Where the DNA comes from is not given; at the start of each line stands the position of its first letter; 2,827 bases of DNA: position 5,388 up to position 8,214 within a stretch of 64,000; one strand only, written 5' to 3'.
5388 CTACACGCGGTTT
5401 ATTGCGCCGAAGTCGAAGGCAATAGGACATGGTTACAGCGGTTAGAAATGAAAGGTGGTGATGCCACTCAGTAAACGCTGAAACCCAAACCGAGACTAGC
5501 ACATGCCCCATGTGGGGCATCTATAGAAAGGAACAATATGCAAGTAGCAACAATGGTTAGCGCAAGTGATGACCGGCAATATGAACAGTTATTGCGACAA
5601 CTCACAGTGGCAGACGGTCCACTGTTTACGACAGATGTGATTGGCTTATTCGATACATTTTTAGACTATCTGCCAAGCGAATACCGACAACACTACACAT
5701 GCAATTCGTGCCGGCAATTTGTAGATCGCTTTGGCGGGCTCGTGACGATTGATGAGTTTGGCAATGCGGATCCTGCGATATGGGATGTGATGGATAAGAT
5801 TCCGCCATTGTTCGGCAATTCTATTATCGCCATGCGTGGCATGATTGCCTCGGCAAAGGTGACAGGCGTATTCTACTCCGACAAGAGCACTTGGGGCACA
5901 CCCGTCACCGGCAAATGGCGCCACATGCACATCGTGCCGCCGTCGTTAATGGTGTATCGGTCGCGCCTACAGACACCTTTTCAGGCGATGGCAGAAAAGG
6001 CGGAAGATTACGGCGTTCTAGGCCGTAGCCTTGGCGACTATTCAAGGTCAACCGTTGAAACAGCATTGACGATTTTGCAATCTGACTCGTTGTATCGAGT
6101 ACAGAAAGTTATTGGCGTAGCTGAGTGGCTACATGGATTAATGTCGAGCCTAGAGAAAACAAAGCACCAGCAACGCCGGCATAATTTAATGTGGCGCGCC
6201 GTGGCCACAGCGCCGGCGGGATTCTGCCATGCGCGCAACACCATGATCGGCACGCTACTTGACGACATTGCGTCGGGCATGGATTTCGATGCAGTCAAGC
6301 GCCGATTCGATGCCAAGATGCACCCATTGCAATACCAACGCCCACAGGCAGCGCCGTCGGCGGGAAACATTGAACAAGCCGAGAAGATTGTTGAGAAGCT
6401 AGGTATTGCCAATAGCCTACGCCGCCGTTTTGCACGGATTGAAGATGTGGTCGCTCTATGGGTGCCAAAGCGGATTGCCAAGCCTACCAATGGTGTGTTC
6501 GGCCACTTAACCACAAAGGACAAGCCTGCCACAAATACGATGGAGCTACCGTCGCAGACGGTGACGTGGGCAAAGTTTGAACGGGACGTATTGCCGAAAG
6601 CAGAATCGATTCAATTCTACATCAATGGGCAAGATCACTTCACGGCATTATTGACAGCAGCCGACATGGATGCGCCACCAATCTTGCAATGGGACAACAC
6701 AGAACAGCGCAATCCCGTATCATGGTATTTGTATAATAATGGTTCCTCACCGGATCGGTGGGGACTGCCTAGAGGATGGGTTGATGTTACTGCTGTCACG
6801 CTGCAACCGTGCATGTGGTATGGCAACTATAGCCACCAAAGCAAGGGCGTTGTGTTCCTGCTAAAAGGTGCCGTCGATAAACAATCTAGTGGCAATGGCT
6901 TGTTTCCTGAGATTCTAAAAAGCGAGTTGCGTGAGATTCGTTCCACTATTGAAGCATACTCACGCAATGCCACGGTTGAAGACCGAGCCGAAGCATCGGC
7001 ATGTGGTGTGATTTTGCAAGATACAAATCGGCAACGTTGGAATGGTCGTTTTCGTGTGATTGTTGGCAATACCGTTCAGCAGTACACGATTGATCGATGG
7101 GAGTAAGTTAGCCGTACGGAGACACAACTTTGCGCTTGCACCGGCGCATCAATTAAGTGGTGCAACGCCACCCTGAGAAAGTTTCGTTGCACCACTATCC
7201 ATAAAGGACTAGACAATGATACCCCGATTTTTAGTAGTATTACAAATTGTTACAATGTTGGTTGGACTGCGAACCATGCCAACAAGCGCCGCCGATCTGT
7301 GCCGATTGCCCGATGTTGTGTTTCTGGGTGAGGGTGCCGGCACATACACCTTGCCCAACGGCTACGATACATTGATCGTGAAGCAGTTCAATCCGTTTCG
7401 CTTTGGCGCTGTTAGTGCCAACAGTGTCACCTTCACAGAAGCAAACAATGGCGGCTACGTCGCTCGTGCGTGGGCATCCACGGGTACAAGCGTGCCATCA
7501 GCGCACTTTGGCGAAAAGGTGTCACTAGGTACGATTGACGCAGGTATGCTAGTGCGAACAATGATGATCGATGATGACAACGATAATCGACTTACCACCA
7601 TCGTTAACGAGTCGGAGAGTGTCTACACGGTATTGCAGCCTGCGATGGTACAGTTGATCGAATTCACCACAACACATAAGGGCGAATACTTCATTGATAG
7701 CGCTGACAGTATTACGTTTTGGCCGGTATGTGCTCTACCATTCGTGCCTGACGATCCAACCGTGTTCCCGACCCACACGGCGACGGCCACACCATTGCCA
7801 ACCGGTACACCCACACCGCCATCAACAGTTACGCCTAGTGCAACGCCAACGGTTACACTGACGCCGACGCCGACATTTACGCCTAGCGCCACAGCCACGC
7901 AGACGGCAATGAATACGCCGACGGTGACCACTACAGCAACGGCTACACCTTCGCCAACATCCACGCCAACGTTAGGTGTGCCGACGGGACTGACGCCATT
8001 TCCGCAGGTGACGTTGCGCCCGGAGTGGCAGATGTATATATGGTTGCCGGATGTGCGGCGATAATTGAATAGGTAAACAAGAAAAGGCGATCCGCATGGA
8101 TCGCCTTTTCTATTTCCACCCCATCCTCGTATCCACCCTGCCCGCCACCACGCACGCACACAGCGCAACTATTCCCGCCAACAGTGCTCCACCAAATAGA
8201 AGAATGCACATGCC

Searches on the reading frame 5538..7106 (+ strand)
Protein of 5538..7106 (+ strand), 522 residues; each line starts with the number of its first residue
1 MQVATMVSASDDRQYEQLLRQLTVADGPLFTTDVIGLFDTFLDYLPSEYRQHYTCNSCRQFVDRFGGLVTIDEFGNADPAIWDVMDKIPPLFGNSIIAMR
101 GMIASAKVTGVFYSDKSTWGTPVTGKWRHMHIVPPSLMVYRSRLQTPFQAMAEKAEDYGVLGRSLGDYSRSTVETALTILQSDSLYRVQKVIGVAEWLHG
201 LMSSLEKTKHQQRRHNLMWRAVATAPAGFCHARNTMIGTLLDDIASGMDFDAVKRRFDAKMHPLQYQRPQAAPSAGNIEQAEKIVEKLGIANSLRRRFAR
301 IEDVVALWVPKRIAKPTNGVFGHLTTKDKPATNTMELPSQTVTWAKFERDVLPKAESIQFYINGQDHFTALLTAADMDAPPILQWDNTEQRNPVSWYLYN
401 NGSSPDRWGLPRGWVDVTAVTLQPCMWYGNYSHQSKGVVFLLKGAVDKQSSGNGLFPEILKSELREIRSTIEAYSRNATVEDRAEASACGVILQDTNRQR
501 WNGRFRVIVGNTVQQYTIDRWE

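Call 10: search_protein_families(library=phrogs, proteins=[window:5538-7106:+], max_evalue=0.00001)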
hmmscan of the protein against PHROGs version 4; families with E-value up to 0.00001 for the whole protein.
window:5538-7106:+ (522 aa): 2 families
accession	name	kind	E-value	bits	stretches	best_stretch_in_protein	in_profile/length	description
phrog_1735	-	unknown function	3.7e-112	377.4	2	25-401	19-407/673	-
phrog_23228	-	unknown function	2.9e-24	86.6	1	231-388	36-197/472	-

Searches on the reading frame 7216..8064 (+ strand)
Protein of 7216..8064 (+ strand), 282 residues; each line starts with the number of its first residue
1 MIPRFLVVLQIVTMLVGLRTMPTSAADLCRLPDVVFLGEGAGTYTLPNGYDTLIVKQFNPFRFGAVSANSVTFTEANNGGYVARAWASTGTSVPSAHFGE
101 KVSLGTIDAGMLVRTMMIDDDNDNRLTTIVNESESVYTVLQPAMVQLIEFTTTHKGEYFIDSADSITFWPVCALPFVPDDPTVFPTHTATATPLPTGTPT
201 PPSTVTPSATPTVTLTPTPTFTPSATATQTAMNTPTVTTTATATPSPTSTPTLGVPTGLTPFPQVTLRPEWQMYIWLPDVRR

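Call 79: search_protein_families(library=phrogs, proteins=[window:7216-8064:+], max_evalue=0.0001)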
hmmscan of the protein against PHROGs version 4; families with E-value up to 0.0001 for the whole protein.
window:7216-8064:+ (282 aa): 1 family
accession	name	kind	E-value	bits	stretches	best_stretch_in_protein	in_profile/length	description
phrog_15511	-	unknown function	7.3e-05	23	1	179-266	208-296/511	-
